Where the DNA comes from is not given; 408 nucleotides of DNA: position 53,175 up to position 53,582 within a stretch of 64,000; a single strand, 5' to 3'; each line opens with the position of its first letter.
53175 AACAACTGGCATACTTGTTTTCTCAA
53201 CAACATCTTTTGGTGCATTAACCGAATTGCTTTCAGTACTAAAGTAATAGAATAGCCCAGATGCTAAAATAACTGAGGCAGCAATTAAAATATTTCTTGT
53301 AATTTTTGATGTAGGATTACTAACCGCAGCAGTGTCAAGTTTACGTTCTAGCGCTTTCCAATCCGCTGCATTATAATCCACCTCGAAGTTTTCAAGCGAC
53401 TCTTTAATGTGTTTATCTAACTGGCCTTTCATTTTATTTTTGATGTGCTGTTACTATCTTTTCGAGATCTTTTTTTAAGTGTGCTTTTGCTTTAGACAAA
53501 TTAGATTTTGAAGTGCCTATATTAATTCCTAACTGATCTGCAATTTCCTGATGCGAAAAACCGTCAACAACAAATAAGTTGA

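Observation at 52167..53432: Candidate anti-sigma/sensor protein with a topological paradox: inner-membrane signal anchor plus T9SS type-B CTD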

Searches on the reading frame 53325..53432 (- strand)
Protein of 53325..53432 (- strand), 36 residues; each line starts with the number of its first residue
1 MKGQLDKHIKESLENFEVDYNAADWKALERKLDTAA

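Call 106: search_solved_structures(query=A5, max_evalue=10, show_alignments=2)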
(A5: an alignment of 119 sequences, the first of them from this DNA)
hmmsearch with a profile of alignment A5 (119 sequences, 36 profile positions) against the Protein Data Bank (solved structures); distinct sequences matched with E-value up to 10: 11.
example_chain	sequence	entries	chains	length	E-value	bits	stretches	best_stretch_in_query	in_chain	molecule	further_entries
7osv_A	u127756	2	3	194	1.1e-08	38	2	15-34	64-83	DeNovoTIM6-SB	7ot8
6z2i_A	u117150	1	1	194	1.9e-08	37.2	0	17-34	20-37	de novo designed TIM barrel DeNovoTIM6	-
7osu_A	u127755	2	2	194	0.041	17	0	17-30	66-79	sTIM11noCys-SB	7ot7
5dv5_A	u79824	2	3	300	0.1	15.8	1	2-28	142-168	GntR family transcriptional regulator | Fatty acid metabolism regulator protein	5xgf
8r8n_A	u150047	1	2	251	0.14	15.3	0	17-30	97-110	HalluTIM2-2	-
5h1o_A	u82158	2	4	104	0.5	13.5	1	16-32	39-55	CRISPR-associated endoribonuclease Cas2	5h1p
8r8o_A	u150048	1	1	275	0.65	13.2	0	17-30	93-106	HalluTIM3-1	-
8vei_A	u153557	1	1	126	1.4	12.1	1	2-17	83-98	CHD_r1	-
4are_A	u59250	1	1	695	1.7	11.9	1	23-35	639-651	COLLAGENASE G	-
2y3u_A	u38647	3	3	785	2.2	11.5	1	23-35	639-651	COLLAGENASE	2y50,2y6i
1cos_A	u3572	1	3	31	6.1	10.1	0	25-33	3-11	COILED SERINE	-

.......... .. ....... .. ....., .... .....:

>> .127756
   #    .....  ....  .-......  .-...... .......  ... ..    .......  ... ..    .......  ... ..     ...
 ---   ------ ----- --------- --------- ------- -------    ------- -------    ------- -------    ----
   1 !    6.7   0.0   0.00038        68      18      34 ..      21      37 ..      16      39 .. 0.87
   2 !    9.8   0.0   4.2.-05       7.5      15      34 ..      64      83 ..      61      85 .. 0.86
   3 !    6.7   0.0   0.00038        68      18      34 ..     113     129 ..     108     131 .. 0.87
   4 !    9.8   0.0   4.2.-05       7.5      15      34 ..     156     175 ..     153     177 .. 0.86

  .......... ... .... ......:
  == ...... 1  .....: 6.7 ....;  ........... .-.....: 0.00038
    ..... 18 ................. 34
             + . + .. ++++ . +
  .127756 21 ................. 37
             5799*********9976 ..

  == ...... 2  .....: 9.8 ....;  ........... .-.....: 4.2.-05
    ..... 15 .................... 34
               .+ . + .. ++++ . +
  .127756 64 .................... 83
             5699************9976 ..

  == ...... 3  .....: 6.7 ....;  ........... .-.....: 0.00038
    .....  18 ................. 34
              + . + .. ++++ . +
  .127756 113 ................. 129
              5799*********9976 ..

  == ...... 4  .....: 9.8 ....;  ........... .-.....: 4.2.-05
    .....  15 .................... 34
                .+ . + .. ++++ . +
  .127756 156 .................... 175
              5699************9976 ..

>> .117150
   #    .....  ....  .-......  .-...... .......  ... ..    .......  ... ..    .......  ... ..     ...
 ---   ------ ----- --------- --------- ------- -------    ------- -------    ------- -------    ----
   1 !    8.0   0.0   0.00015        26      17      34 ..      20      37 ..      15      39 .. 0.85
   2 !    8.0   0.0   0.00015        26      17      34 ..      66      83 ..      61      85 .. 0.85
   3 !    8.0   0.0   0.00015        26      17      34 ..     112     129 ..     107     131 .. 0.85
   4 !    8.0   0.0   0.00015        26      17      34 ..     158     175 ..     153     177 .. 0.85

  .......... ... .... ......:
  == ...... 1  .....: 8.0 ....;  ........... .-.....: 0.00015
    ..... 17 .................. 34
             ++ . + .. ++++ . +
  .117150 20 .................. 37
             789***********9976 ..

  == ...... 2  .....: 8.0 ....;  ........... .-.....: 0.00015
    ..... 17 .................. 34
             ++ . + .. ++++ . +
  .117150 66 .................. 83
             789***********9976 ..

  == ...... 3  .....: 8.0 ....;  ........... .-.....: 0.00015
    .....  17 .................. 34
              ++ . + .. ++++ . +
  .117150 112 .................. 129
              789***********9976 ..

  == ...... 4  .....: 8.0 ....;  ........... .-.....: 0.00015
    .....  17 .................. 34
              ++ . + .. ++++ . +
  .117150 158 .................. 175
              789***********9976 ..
